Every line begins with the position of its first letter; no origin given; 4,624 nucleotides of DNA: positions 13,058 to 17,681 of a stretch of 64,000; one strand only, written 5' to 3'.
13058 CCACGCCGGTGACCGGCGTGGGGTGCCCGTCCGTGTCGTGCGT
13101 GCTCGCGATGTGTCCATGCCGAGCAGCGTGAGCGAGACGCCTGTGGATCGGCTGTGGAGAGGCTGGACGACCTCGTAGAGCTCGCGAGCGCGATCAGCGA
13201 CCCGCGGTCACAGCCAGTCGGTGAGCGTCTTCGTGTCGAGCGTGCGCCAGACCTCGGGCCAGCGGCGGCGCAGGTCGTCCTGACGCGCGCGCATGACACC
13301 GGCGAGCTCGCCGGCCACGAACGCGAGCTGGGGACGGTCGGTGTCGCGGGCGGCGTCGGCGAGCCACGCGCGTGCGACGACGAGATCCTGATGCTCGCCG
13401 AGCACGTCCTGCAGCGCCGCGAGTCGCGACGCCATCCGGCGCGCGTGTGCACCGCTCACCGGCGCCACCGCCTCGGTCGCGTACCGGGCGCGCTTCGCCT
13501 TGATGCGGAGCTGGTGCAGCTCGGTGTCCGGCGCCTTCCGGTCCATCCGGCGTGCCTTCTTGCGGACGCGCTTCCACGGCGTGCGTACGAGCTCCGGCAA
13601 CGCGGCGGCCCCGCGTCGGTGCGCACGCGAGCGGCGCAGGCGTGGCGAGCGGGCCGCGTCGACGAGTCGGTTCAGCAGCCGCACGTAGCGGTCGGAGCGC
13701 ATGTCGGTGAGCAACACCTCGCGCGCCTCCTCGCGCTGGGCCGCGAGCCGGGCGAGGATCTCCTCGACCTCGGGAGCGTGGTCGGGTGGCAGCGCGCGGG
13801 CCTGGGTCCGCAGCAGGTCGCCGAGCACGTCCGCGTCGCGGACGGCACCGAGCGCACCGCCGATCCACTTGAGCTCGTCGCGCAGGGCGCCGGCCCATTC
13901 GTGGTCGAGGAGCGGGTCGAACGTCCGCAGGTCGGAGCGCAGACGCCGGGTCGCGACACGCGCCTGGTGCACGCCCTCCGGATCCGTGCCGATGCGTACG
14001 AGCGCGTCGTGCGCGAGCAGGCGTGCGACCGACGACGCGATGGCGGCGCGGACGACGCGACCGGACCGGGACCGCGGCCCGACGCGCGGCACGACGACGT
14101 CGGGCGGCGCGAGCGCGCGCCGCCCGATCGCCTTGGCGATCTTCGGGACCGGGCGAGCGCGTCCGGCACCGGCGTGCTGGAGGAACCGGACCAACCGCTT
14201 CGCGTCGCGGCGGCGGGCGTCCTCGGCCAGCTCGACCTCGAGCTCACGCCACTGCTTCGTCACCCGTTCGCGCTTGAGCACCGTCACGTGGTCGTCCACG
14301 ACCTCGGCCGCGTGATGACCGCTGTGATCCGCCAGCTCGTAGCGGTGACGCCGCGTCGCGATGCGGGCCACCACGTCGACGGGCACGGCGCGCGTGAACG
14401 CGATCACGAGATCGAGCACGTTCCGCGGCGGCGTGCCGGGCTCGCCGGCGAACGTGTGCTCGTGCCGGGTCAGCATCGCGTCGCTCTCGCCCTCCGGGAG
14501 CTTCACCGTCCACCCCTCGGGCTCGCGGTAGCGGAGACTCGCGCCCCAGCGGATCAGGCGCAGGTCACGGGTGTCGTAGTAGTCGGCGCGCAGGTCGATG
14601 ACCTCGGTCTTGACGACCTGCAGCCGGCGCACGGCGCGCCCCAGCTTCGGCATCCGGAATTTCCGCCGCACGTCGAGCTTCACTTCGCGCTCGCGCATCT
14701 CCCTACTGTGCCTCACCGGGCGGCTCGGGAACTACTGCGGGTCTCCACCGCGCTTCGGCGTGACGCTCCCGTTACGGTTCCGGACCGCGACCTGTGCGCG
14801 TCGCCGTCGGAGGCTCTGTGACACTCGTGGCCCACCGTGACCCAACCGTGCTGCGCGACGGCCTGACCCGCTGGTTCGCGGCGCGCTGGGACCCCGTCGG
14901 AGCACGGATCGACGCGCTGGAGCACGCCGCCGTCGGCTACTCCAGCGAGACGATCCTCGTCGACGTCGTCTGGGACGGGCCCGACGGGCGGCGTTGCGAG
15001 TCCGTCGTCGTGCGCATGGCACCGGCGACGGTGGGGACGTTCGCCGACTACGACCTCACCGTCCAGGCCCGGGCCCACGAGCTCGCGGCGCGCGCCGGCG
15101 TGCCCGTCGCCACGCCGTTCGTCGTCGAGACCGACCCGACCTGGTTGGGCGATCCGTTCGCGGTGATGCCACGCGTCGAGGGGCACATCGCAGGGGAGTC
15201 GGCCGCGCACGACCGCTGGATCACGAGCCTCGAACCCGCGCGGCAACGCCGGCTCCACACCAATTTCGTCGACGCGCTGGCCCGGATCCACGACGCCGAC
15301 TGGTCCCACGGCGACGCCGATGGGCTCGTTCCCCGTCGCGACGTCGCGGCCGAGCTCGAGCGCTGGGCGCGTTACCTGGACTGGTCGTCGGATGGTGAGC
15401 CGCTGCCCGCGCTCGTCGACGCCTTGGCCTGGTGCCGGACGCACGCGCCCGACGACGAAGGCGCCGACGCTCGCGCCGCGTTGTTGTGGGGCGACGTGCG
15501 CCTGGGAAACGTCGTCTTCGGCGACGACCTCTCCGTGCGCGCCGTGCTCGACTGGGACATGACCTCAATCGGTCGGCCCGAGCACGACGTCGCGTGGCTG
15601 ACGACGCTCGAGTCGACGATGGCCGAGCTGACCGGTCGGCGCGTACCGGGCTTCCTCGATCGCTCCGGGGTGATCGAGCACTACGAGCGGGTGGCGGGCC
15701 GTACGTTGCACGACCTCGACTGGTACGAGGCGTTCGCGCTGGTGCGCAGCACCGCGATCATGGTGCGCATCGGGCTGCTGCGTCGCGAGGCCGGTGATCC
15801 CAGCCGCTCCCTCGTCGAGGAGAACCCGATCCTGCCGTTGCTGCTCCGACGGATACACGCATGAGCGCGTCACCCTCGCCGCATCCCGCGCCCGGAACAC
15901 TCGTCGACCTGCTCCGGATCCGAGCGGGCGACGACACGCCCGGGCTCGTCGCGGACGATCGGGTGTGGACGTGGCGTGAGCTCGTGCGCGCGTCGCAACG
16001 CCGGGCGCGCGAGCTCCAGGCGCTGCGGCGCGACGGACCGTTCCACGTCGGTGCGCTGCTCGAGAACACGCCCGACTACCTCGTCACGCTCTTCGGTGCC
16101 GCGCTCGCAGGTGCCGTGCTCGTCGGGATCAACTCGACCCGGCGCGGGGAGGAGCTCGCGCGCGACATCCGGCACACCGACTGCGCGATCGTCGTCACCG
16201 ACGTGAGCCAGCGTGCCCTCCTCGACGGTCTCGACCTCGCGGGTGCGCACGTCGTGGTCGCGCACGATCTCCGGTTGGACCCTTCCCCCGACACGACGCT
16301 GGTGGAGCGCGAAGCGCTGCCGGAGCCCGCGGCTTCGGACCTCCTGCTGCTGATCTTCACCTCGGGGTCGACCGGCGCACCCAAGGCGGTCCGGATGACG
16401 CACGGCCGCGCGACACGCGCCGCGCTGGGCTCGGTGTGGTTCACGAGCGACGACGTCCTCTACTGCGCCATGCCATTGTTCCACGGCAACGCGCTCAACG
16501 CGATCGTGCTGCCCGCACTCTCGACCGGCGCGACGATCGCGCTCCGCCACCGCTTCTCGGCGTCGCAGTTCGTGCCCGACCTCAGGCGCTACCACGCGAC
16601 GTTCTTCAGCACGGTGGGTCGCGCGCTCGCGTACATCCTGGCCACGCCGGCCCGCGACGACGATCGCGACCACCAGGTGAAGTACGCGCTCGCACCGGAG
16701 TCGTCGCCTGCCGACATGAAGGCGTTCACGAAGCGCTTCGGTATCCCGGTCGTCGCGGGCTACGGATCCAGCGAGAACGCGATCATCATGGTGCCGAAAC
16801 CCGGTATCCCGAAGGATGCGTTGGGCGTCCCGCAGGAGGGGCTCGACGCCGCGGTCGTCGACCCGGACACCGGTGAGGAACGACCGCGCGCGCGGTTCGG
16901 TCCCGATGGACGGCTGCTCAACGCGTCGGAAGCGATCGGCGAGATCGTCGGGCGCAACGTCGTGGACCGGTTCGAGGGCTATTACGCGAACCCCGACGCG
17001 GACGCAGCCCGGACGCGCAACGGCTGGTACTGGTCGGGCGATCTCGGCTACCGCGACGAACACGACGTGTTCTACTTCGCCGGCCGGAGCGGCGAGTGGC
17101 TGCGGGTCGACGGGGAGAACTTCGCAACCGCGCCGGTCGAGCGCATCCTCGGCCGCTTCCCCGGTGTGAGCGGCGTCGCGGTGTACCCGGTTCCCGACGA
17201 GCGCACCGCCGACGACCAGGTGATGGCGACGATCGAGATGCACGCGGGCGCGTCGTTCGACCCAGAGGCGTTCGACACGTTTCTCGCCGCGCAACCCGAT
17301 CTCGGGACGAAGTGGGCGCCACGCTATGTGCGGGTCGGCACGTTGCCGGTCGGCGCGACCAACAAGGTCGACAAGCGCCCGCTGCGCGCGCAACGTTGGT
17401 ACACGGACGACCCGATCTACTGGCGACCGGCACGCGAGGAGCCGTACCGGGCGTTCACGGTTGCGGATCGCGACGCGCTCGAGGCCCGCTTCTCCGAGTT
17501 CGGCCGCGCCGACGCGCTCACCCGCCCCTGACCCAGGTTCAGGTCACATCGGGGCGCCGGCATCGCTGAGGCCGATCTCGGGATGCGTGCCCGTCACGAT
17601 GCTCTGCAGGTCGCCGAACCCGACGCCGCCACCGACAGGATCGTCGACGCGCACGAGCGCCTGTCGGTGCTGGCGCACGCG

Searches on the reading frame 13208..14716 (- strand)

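Call 86: search_protein_families(library=pfam, proteins=[window:13208-14716:-], max_evalue=0.00001)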
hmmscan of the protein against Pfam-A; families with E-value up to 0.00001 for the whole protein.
window:13208-14716:- (502 aa): 2 families
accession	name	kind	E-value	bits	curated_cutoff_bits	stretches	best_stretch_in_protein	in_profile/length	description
PF05235.19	CHAD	-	3.4e-59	201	25.6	1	224-453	1-228/228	CHAD domain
PF01928.26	CYTH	-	8.3e-10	39.2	23.2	1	7-170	1-152/179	CYTH domain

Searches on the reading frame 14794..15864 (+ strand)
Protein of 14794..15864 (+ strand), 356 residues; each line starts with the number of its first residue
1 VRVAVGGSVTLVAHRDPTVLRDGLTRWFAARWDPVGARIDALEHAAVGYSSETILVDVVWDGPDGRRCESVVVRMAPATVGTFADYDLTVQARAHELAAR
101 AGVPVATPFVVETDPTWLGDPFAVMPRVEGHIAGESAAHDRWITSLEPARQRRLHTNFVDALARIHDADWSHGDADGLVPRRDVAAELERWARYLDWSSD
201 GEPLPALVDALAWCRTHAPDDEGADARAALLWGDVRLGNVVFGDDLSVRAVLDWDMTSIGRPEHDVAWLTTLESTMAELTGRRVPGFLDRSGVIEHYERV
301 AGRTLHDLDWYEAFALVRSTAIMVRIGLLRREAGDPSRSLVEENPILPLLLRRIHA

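Call 86: search_protein_families(library=pfam, proteins=[window:14794-15864:+], max_evalue=0.00001)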
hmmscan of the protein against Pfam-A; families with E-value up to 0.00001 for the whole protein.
window:14794-15864:+ (356 aa): 1 family
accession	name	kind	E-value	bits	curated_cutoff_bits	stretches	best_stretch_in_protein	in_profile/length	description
PF01636.29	APH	-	8.8e-27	94.8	23.2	1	67-301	21-237/239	Phosphotransferase enzyme family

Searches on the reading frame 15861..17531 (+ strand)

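Call 86: search_protein_families(library=pfam, proteins=[window:15861-17531:+], max_evalue=0.00001)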
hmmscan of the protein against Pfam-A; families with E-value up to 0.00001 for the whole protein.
window:15861-17531:+ (556 aa): 1 family
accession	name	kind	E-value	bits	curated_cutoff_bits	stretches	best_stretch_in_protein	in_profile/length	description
PF00501.34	AMP-binding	-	2e-52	178.7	29.9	1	25-346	10-366/384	AMP-binding enzyme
